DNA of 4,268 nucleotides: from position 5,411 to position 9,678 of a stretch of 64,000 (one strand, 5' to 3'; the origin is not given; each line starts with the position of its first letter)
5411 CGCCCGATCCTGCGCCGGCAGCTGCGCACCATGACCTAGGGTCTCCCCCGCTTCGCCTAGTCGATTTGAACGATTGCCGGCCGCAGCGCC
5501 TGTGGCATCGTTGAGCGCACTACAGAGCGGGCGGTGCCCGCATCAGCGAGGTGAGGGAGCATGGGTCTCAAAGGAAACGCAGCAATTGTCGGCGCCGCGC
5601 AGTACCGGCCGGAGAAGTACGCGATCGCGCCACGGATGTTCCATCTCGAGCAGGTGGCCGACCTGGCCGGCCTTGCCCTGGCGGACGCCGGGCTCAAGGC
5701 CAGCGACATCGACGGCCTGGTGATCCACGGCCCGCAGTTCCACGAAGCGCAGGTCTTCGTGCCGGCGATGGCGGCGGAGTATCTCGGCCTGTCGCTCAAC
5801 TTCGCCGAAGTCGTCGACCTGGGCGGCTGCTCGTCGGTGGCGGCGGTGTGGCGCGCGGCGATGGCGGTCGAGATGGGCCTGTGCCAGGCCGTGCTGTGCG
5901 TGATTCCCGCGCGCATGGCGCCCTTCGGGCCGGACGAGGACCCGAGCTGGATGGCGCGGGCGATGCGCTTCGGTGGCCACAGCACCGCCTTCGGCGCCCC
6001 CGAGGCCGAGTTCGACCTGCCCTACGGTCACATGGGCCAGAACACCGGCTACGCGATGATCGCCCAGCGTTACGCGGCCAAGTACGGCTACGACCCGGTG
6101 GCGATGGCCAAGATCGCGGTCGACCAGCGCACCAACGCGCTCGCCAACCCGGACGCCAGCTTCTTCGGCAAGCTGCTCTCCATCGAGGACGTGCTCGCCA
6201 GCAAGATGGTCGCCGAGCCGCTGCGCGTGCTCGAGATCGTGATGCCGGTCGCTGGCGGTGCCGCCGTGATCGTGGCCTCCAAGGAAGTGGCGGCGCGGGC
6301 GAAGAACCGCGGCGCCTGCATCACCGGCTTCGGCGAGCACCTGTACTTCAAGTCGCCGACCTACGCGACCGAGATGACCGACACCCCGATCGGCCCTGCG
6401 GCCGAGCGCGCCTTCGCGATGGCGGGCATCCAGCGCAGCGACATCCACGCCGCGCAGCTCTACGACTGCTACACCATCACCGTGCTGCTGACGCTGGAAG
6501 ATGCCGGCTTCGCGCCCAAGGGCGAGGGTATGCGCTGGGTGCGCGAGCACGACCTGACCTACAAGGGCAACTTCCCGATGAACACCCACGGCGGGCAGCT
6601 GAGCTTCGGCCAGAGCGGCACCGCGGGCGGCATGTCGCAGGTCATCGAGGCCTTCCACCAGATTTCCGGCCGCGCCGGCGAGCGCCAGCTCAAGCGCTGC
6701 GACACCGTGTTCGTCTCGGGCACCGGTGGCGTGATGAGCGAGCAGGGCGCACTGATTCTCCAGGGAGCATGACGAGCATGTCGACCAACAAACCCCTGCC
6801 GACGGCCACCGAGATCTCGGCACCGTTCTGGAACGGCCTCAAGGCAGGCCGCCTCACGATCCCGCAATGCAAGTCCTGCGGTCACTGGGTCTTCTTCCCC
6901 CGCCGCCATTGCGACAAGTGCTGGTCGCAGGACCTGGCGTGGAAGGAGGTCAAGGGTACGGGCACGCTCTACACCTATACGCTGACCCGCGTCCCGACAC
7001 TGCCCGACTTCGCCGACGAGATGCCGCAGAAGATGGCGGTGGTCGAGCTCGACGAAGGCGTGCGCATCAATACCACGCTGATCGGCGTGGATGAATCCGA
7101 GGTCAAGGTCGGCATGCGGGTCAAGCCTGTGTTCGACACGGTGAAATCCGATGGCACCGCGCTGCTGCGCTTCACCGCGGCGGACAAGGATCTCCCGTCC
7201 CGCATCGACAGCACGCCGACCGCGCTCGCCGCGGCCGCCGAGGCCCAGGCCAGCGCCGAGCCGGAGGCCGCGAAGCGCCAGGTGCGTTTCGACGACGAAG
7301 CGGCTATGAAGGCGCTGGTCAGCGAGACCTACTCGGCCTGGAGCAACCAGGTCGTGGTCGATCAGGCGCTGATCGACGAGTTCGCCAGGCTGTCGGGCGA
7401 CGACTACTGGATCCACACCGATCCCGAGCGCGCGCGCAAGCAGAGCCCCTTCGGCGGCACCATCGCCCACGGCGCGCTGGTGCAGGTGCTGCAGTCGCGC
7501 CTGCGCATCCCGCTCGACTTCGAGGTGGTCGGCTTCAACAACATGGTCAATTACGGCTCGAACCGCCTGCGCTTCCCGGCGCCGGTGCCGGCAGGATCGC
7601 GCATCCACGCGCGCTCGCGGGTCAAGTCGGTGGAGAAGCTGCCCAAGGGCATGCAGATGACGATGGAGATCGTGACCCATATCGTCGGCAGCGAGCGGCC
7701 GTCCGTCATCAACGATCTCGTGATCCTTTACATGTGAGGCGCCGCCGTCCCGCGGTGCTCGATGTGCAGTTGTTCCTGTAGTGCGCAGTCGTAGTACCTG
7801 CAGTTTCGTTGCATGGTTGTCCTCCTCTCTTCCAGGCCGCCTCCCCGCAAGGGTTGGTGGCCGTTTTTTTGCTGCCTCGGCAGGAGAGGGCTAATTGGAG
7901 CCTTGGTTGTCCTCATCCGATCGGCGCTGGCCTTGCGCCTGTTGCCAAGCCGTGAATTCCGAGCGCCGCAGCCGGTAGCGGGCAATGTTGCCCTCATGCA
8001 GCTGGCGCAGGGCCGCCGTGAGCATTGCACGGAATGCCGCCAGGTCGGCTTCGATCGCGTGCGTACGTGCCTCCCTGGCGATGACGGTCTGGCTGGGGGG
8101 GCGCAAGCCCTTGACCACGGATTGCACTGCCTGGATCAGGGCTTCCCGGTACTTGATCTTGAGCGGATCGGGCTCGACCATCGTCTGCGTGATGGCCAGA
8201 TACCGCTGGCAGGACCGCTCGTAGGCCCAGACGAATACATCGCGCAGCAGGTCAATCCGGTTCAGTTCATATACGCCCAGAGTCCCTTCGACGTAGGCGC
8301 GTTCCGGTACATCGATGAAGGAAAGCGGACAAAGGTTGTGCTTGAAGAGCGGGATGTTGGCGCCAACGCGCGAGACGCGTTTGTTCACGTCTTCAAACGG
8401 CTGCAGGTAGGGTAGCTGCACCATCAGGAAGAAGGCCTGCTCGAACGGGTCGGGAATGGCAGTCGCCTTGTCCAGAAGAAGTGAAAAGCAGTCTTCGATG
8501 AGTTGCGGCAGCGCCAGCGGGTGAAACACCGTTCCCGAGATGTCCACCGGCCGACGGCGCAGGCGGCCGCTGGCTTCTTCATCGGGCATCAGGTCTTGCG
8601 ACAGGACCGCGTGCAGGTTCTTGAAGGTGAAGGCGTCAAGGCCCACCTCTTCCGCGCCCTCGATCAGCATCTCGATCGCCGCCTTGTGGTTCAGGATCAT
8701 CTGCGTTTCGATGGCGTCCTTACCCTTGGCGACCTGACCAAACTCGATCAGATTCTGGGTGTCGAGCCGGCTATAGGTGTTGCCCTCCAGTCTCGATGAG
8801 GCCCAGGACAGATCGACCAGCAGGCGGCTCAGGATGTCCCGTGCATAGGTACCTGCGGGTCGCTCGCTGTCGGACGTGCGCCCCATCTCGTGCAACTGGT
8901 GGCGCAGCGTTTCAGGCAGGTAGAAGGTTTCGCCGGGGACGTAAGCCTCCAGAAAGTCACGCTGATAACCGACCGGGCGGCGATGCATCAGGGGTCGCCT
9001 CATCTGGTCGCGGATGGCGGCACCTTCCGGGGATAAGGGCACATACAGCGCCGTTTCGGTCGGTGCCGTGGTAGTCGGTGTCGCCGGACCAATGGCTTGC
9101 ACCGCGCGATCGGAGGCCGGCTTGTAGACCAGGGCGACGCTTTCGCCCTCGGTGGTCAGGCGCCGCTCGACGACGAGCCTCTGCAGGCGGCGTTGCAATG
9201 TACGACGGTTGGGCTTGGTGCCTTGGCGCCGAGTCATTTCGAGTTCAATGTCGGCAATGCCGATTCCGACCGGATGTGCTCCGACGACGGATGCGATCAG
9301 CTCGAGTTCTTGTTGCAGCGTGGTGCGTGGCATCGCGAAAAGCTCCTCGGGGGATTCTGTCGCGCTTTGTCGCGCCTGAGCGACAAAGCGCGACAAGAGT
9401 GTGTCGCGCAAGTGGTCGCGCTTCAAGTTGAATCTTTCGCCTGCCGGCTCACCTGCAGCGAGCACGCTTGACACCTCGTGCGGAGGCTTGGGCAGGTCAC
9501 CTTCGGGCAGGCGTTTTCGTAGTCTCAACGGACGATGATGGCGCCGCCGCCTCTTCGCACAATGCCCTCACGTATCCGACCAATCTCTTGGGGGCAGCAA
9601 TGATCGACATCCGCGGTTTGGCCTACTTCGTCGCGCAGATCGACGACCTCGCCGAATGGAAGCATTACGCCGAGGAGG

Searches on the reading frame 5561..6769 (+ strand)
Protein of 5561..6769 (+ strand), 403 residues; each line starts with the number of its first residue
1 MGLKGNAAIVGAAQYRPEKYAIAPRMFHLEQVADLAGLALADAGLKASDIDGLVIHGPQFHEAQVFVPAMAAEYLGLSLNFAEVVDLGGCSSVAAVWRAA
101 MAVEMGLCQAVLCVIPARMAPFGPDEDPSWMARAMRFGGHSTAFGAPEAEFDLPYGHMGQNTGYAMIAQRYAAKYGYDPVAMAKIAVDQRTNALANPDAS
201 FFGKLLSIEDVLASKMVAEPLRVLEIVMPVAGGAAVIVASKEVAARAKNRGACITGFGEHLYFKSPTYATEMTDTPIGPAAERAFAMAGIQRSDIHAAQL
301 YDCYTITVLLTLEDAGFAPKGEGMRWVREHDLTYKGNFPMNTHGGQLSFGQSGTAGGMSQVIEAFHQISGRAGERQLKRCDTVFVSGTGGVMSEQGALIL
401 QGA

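Call 12: search_protein_families(library=pfam, proteins=[window:5561-6769:+])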
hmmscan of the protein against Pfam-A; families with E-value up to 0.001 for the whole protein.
window:5561-6769:+ (403 aa): 2 families
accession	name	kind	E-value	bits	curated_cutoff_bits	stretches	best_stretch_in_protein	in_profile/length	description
PF22691.2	Thiolase_C_1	-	4.7e-46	156.5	28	1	268-401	11-143/144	Thiolase C-terminal domain-like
PF00108.29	Thiolase_N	-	0.00054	19.9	26.4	0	37-204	32-195/260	Thiolase, N-terminal domain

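Call 69: search_protein_families(library=ncbifam, proteins=[window:5561-6769:+], max_evalue=0.001)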
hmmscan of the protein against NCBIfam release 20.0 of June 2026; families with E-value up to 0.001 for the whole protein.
window:5561-6769:+ (403 aa): 18 families
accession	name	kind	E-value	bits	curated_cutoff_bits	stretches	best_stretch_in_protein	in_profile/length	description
NF004811.0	PRK06158.1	subfamily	3.9e-73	246.6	421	1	3-401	6-379/384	acetyl-CoA acetyltransferase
NF006010.0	PRK08142.1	subfamily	2.4e-66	224.1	462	1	1-395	1-377/388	thiolase domain-containing protein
NF005892.0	PRK07855.1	subfamily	2e-56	191.6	469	1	3-400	4-387/390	lipid-transfer protein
NF004720.0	PRK06064.1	subfamily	1.9e-51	175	420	1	38-390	32-378/389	thiolase domain-containing protein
NF053570.1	AcCoTHIOL_METTL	equivalog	1.1e-39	136.4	600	1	38-391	32-375/385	acetyl-CoA acetyltransferase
NF004982.0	PRK06365.1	equivalog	2.4e-37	129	695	2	24-253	33-249/430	thiolase domain-containing protein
NF009228.0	PRK12578.1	subfamily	2.4e-36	125.2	485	1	39-379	34-365/387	thiolase domain-containing protein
NF004810.0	PRK06157.1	equivalog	2.8e-36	125.5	403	1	157-392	141-385/400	acetyl-CoA acetyltransferase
NF006102.0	PRK08256.1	subfamily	2.3e-35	122.4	436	1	37-381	33-372/394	lipid-transfer protein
NF004715.0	PRK06059.1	equivalog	9e-35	120.4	424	1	36-400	31-397/399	lipid-transfer protein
NF004721.0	PRK06065.1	equivalog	4.8e-34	117.9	455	1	164-396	153-386/393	thiolase domain-containing protein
NF005704.0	PRK07516.1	subfamily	8e-34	117.2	412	1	30-391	24-376/389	thiolase domain-containing protein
NF006180.0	PRK08313.1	subfamily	6.2e-29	101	514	1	7-390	6-372/389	thiolase domain-containing protein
NF004722.0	PRK06066.1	equivalog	9.4e-29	100.6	516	1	166-386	148-368/385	thiolase domain-containing protein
NF053628.1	BnzsclthlBbsBGT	equivalog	3.4e-27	95.2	750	1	142-392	122-372/389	benzoylsuccinyl-CoA thiolase subunit BbsB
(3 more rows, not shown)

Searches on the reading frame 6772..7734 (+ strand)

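Call 12: search_protein_families(library=pfam, proteins=[window:6772-7734:+])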
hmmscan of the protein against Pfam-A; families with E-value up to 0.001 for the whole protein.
window:6772-7734:+ (321 aa): 3 families
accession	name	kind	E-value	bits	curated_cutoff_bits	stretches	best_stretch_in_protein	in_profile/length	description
PF01796.24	OB_ChsH2_C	-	2.6e-21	75.7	27.1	1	57-122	1-65/65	ChsH2, C-terminal OB-fold domain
PF01575.25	MaoC_dehydratas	-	5.3e-17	62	27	1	192-295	14-112/123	MaoC like domain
PF12172.15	zf-ChsH2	-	5.5e-13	48.9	23.2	1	20-55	1-36/37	ChsH2, rubredoxin-like zinc ribbon domain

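Call 69: search_protein_families(library=ncbifam, proteins=[window:6772-7734:+], max_evalue=0.001)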
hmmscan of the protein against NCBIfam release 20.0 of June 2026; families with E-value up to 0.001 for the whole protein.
window:6772-7734:+ (321 aa): 2 families
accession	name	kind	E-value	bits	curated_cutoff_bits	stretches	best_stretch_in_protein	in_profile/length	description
TIGR02278.1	PaaN-DH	equivalog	2.3e-09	36.1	562.8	1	183-288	530-629/664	phenylacetic acid degradation bifunctional protein PaaZ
NF053627.1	BnzsclthlBbsAGT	equivalog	1.4e-05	25.1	250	1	31-109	39-114/145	benzoylsuccinyl-CoA thiolase subunit BbsA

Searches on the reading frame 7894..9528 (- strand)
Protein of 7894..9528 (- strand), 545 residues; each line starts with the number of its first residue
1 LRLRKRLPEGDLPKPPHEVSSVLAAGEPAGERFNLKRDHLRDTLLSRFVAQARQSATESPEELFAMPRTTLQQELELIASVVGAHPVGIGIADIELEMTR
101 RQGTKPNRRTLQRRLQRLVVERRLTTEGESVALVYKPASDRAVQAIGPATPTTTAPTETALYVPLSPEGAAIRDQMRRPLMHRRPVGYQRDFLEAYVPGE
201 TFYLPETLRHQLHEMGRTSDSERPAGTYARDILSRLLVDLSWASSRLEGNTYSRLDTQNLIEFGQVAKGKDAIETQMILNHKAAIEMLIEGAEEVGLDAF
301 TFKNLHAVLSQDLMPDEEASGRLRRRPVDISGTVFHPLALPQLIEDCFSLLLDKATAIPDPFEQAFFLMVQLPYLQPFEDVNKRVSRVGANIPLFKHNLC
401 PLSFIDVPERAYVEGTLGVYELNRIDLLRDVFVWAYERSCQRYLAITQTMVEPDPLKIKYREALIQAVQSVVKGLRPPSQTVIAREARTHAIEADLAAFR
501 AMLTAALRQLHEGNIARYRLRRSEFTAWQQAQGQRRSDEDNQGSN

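Call 12: search_protein_families(library=pfam, proteins=[window:7894-9528:-])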
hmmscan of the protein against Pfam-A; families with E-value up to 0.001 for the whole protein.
window:7894-9528:- (545 aa): 1 family
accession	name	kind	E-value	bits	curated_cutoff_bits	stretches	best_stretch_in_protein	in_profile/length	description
PF02661.23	Fic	-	2.5e-08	35.1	24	1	298-392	3-91/93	Fic/DOC family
